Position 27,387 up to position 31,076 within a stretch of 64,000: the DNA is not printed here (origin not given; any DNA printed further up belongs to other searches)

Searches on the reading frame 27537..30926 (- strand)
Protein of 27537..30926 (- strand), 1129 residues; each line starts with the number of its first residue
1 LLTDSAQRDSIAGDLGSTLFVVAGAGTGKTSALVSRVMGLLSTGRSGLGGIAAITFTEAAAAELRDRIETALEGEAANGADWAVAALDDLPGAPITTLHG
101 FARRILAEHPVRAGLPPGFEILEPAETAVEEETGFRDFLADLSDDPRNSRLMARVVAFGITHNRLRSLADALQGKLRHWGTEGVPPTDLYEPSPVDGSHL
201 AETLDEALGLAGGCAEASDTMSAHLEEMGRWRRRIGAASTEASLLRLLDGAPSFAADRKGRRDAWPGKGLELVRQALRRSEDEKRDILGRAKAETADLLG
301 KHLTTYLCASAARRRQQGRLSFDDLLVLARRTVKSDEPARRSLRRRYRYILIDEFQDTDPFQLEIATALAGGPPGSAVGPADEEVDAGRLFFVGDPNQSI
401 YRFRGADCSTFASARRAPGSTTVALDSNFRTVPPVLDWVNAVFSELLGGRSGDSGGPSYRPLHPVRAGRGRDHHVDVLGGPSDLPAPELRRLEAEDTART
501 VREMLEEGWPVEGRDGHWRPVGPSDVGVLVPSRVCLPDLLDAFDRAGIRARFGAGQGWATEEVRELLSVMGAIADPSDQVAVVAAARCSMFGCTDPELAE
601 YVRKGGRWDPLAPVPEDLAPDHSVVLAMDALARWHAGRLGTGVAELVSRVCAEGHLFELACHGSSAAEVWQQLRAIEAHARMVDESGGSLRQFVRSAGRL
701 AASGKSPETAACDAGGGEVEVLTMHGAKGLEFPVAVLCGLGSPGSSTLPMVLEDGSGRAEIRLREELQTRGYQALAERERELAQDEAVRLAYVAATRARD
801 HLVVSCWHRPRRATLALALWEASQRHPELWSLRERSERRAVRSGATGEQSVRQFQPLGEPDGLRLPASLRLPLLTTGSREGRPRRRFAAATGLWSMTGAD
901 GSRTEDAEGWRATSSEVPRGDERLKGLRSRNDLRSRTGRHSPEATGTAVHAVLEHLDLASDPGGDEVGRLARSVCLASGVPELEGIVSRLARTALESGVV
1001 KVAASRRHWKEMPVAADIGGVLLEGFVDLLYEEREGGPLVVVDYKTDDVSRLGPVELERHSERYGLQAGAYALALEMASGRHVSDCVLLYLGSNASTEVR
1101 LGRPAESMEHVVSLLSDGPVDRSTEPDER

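Call 15: search_protein_families(library=pfam, proteins=[window:27537-30926:-], max_evalue=0.001)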
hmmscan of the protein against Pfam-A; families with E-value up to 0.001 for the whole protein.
window:27537-30926:- (1129 aa): 5 families
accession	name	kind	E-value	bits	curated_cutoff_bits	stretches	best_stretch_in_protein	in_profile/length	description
PF00580.27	UvrD-helicase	-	5e-51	174.4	23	1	6-415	4-267/271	UvrD/REP helicase N-terminal domain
PF12705.13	PDDEXK_1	-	4.5e-16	60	22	1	937-1091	29-189/247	PD-(D/E)XK nuclease superfamily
PF13245.12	AAA_19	-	7.5e-14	52.5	25.1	1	17-404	12-134/134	AAA domain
PF13361.12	UvrD_C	-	2e-11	44.4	25.6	1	714-806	283-347/350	UvrD-like helicase C-terminal domain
PF13538.12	UvrD_C_2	-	7.9e-06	26.1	27.4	0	786-804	33-51/52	UvrD-like helicase C-terminal domain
